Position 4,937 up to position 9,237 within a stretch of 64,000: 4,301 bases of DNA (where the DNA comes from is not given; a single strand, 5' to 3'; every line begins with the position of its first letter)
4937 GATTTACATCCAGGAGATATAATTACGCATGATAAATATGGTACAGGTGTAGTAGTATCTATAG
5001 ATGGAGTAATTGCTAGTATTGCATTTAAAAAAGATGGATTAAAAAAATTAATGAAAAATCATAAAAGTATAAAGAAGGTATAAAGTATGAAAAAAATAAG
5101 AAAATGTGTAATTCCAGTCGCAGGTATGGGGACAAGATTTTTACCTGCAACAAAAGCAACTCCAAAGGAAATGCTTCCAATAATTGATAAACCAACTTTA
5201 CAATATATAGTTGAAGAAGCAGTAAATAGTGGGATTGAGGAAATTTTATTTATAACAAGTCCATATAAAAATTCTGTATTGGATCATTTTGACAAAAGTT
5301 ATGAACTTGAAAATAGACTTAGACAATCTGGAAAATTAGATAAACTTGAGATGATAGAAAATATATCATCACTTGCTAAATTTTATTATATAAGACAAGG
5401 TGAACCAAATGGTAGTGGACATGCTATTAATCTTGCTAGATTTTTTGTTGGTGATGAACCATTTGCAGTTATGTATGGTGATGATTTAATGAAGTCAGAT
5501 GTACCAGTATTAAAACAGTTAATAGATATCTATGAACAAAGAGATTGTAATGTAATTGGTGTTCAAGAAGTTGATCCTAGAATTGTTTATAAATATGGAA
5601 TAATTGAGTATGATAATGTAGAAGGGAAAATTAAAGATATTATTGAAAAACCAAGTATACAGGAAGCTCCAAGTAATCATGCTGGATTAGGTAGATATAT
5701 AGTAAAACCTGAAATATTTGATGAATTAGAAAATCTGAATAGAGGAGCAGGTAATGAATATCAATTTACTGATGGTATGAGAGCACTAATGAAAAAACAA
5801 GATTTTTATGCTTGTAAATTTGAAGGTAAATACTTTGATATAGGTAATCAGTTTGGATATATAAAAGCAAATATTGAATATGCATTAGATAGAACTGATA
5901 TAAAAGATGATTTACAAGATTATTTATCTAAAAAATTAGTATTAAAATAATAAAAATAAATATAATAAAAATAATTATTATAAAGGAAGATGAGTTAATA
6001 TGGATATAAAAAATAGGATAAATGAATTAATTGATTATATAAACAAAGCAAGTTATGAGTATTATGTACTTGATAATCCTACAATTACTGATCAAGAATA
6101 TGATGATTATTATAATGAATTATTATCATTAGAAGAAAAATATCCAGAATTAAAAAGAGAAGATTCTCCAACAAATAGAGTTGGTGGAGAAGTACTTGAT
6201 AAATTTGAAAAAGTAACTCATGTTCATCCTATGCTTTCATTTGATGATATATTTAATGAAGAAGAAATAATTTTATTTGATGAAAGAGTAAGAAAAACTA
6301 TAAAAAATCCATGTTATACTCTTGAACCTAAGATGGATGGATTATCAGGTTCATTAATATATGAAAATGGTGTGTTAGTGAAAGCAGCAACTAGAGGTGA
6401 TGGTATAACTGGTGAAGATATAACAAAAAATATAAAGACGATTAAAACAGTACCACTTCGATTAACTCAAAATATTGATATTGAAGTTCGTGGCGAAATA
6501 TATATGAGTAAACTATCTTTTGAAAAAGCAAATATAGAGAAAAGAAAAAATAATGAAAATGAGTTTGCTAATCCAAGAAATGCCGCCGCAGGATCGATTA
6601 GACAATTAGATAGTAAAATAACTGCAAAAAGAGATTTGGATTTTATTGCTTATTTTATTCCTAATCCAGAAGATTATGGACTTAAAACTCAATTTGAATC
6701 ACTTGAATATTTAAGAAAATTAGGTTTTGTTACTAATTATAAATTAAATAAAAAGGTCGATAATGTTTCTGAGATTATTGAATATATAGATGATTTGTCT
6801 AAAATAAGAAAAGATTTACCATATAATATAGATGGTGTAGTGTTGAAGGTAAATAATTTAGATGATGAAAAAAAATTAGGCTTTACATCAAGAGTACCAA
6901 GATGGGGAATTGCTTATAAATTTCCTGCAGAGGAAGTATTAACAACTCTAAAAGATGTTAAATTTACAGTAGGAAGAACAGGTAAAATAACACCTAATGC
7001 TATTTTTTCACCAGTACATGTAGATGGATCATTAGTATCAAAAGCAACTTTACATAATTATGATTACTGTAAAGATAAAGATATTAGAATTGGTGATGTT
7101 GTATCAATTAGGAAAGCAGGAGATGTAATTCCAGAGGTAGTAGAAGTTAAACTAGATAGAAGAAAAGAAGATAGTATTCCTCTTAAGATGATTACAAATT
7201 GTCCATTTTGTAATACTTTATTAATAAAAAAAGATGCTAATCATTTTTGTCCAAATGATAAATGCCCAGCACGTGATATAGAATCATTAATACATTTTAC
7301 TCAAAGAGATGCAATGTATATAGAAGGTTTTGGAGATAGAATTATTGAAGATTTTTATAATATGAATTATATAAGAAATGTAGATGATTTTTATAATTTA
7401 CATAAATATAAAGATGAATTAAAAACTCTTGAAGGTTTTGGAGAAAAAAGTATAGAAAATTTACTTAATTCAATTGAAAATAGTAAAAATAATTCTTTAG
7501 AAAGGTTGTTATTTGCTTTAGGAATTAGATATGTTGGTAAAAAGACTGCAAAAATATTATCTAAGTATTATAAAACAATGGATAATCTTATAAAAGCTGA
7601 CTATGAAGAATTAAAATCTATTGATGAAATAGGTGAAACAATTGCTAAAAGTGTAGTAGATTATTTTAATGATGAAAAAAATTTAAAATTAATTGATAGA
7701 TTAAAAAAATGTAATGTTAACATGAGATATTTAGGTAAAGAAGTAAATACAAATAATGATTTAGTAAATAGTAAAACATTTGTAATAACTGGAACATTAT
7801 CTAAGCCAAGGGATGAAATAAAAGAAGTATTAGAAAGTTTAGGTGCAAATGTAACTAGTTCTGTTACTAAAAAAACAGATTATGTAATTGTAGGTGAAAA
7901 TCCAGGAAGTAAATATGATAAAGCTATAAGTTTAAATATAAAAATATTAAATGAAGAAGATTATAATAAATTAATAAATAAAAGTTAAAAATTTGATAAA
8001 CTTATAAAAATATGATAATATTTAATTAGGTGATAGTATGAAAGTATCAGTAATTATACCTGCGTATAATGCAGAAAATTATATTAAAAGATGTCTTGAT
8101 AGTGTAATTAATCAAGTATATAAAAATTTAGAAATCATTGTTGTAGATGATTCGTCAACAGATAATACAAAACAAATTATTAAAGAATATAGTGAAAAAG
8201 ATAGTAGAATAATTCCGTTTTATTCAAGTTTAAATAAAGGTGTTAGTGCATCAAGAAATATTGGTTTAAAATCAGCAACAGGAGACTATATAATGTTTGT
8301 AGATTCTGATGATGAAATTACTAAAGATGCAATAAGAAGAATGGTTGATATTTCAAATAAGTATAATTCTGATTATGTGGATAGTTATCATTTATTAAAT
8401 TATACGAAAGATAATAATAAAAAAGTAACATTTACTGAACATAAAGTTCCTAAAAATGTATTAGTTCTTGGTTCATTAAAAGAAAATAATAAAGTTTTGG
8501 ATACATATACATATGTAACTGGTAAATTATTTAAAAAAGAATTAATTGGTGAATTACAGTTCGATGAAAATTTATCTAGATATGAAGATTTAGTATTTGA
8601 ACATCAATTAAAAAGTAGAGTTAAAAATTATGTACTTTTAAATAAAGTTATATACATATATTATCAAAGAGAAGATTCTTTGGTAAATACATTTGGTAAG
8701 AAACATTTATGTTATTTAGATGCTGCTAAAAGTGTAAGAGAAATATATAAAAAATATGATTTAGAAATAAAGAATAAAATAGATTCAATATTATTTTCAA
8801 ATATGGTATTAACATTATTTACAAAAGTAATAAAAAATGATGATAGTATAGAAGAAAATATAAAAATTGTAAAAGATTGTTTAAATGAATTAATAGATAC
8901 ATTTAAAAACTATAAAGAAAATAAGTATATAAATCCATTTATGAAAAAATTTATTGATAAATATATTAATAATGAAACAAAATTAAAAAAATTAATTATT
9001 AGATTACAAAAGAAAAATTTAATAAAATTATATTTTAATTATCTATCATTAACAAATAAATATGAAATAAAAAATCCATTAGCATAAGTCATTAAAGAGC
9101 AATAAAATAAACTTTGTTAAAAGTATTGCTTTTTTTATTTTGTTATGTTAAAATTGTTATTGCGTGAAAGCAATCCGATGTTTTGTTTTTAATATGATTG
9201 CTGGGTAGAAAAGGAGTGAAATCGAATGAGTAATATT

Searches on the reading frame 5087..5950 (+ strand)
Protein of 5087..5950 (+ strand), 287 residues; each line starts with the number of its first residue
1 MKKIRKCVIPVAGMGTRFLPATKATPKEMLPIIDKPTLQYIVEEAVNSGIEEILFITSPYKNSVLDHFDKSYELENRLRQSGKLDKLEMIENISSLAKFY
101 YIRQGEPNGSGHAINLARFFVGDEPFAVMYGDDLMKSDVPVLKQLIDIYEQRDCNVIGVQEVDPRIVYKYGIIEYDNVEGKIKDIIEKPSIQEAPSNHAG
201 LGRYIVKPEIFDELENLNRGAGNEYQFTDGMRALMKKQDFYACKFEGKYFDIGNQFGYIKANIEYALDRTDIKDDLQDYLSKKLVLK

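Call 33: search_protein_families(library=pfam, proteins=[window:5087-5950:+], max_evalue=0.00001)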
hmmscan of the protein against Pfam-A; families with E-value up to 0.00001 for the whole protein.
window:5087-5950:+ (287 aa): 1 family
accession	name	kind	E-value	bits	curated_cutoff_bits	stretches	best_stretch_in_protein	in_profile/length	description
PF00483.29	NTP_transferase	-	6.1e-32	111.6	21.2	1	8-265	3-242/245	Nucleotidyl transferase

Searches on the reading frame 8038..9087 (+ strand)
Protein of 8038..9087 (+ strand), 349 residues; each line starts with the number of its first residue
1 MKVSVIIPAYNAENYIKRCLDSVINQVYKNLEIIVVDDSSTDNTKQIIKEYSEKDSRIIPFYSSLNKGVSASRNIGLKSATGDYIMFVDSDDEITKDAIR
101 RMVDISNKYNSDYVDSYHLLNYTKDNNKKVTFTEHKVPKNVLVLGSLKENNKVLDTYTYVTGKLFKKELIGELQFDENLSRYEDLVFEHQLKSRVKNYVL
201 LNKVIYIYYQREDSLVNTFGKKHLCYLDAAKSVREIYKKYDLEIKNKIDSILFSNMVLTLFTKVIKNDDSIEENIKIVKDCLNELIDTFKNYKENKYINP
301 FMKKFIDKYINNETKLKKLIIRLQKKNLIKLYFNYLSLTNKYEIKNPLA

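Call 33: search_protein_families(library=pfam, proteins=[window:8038-9087:+], max_evalue=0.00001)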
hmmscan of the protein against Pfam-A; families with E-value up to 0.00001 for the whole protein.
window:8038-9087:+ (349 aa): 3 families
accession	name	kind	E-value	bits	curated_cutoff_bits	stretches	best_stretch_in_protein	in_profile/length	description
PF00535.33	Glycos_transf_2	-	2.6e-40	138.5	23.3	1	4-115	1-112/168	Glycosyl transferase family 2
PF10111.15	Glyco_tranf_2_2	-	9e-14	52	27.3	1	4-219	1-226/276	Glycosyltransferase like family 2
PF13641.12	Glyco_tranf_2_3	-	1.9e-11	44.9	27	1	3-105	3-110/230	Glycosyltransferase like family 2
